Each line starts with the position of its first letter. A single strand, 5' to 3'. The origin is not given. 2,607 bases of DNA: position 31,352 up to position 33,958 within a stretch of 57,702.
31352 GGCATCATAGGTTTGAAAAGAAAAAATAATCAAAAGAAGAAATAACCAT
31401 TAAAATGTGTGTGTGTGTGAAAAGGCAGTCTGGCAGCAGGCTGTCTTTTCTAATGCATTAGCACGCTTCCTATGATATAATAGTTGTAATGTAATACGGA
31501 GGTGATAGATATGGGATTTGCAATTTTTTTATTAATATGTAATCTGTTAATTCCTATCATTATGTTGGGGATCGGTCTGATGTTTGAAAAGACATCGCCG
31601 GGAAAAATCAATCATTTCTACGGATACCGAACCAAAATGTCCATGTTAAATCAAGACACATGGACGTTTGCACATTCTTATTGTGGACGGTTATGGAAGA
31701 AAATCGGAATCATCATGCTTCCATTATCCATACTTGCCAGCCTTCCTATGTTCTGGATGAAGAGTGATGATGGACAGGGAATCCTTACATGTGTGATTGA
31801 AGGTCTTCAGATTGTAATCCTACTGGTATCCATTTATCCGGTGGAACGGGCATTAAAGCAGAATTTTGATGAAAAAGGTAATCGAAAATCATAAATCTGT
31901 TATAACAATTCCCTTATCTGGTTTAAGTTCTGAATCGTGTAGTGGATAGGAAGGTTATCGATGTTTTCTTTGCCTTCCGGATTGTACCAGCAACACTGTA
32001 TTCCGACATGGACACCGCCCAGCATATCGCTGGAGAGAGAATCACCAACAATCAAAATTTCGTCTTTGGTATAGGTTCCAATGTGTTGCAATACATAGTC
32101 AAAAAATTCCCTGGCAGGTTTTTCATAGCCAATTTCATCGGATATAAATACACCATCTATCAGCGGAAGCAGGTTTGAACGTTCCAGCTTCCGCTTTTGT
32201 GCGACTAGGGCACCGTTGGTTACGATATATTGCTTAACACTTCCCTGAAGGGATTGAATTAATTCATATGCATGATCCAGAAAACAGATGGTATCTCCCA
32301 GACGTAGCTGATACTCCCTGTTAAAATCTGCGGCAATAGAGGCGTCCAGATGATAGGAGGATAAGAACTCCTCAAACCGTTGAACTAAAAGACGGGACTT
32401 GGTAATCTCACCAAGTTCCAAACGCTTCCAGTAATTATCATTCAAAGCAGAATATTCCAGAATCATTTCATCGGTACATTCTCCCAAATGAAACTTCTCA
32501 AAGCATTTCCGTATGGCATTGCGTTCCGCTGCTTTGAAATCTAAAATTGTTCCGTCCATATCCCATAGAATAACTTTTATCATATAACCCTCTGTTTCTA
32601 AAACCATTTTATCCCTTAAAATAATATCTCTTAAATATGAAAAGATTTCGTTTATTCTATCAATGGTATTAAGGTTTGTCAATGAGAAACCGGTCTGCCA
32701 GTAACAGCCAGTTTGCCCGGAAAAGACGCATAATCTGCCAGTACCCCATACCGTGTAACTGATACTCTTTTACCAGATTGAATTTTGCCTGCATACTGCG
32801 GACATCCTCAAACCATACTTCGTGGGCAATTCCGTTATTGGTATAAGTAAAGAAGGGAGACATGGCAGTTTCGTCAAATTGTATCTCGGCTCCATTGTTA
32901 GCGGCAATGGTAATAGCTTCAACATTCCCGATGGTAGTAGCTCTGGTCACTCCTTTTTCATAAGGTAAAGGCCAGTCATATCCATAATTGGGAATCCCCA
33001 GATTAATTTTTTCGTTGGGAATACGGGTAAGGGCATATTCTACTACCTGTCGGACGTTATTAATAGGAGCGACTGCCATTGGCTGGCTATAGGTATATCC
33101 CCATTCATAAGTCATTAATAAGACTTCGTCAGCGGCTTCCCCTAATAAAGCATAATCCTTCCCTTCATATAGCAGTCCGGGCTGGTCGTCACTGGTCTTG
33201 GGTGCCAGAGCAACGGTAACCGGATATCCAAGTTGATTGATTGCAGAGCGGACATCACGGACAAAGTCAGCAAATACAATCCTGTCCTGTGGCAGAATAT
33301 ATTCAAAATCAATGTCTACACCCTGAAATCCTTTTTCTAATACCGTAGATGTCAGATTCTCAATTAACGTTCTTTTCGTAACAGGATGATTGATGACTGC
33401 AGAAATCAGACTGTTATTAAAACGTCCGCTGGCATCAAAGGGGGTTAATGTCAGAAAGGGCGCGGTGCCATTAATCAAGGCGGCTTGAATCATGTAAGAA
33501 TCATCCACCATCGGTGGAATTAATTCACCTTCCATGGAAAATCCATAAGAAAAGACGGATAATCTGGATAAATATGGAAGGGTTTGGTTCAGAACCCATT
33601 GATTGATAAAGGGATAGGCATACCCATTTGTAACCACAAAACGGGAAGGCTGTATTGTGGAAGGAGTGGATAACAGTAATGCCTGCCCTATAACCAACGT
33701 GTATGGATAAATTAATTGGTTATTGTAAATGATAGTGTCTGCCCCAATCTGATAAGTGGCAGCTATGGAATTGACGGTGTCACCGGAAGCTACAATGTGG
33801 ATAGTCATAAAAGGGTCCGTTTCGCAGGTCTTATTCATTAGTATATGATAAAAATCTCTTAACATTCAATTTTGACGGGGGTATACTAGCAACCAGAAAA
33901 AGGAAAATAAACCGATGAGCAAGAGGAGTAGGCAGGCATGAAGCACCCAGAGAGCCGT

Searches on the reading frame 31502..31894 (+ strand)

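Call 53: search_protein_families(library=pfam, proteins=[window:31502-31894:+], max_evalue=0.00001)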
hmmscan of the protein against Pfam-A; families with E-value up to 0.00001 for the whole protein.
window:31502-31894:+ (130 aa): 1 family
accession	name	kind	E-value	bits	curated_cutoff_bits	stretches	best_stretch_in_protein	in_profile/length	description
PF13630.11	SdpI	-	9.4e-21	74.2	28.2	1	35-112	3-69/71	SdpI/YfhL protein family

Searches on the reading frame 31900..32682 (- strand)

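Call 7: search_protein_families(library=pfam, proteins=[window:31900-32682:-], max_evalue=1)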
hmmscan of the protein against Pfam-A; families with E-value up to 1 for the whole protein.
window:31900-32682:- (260 aa): 6 families
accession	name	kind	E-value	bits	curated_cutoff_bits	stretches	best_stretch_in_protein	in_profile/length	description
PF13419.12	HAD_2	-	4.2e-20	73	23.8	1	38-232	1-177/178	Haloacid dehalogenase-like hydrolase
PF00702.32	Hydrolase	-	1.7e-19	71.4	26.4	1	35-227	1-191/191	haloacid dehalogenase-like hydrolase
PF13242.12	Hydrolase_like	-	8e-08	32.5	22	1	187-234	3-49/75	HAD-hyrolase-like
PF12710.13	HAD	-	0.0044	17.9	27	1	38-178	1-142/189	haloacid dehalogenase-like hydrolase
PF09419.16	PGP_phosphatase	-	0.093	12.8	20.4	1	191-233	121-163/168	Mitochondrial PGP phosphatase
PF23629.1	Death_MADD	-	0.2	12.2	27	1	71-92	7-28/76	MAP kinase-activating death domain protein death domain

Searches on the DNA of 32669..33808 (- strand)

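Call 32: search_rna_families(sources=[L082, L083, L084, L085, L086], threshold=gathering, show_alignments=1)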
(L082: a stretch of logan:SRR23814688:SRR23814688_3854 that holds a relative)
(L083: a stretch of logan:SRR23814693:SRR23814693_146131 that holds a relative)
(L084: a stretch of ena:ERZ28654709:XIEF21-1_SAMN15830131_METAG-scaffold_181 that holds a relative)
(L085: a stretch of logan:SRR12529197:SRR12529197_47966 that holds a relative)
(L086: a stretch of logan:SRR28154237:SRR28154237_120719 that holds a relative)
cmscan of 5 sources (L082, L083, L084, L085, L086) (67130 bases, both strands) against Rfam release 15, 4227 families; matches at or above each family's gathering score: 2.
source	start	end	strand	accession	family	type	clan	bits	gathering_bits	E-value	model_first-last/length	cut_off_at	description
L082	9656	9903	-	RF00230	T-box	Cis-reg; leader;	-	110.5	93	1.6e-23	1-219/219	no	T-box leader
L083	6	253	-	RF00230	T-box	Cis-reg; leader;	-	110.5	93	1.6e-23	1-219/219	no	T-box leader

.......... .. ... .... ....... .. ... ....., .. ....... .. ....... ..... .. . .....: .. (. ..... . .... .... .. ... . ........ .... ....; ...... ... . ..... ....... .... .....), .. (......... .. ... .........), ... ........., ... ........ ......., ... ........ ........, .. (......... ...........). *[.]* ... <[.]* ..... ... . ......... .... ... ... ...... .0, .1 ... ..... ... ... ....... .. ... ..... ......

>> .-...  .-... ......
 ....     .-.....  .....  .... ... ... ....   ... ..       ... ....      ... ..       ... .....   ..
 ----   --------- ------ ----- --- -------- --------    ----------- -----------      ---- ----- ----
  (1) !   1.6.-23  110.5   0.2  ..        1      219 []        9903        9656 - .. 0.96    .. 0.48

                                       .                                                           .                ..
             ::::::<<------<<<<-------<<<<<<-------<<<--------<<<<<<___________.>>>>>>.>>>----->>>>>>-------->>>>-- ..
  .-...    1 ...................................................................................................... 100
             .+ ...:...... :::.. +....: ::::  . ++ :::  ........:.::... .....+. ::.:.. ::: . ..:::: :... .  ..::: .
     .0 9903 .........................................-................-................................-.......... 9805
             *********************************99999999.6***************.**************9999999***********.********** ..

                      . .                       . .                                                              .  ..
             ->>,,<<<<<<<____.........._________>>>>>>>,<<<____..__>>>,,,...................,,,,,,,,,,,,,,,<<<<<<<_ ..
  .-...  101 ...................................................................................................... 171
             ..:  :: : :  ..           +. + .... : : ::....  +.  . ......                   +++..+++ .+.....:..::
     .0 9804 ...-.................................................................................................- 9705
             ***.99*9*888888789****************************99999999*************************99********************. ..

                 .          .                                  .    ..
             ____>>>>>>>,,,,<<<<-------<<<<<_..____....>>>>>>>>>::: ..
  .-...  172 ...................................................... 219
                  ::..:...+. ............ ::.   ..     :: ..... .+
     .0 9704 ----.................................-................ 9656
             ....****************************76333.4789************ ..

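Call 37: search_rna_families(sources=[L089, L090, L087], threshold=gathering, show_alignments=1)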
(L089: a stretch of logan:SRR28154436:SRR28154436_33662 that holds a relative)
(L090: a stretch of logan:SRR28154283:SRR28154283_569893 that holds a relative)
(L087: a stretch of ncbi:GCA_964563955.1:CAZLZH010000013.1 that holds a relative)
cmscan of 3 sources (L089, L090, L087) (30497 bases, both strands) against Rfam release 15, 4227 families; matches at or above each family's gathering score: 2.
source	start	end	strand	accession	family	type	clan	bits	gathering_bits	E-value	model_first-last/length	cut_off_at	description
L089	3483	3730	-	RF00230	T-box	Cis-reg; leader;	-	111.9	93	3e-24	1-219/219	no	T-box leader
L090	243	490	-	RF00230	T-box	Cis-reg; leader;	-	111.9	93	3e-24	1-219/219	no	T-box leader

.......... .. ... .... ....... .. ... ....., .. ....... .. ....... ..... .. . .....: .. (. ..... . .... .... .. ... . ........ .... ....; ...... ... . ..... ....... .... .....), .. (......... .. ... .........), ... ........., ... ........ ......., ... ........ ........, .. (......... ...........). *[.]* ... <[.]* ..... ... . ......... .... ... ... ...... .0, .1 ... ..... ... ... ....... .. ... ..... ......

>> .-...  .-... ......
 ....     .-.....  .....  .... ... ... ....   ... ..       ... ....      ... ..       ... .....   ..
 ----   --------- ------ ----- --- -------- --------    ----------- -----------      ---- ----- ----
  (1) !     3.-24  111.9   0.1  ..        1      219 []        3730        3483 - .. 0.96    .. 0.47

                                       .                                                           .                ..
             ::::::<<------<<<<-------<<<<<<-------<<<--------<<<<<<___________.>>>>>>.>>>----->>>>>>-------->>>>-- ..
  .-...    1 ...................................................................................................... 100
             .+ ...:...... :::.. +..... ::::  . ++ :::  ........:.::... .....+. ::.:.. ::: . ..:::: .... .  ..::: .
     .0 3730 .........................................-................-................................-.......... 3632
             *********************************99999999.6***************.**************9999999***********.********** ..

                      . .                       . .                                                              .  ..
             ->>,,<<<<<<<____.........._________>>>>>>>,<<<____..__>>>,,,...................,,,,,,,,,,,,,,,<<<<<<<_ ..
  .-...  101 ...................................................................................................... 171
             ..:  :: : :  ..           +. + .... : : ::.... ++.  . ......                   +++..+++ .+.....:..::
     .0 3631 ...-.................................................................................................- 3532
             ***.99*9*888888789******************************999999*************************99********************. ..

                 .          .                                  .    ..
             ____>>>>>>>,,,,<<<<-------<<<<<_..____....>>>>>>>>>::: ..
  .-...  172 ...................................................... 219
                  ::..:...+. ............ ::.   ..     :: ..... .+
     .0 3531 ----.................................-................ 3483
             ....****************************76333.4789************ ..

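Call 63: search_rna_families(sources=[L095, L096, L097, L098, L099, L100, L107], threshold=gathering)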
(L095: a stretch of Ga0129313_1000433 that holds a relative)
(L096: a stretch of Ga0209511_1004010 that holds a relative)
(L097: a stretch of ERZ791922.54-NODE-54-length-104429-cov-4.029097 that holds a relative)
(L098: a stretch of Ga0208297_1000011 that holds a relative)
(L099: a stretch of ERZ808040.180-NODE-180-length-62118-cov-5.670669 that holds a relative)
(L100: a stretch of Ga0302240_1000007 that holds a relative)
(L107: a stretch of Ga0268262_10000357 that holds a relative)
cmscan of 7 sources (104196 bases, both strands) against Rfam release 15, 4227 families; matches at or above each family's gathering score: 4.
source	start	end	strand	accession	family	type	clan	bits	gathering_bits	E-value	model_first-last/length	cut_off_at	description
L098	5385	5636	+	RF00230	T-box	Cis-reg; leader;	-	114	93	3.1e-24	1-219/219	no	T-box leader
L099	7599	7857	+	RF00230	T-box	Cis-reg; leader;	-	108.2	93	9.8e-23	1-219/219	no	T-box leader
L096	3427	3578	+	RF00050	FMN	Cis-reg; riboswitch;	-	102.2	66.2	2.3e-22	1-138/138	no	FMN riboswitch aptamer (RFN element)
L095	437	701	+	RF00230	T-box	Cis-reg; leader;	-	96.5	93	9.7e-20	1-219/219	no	T-box leader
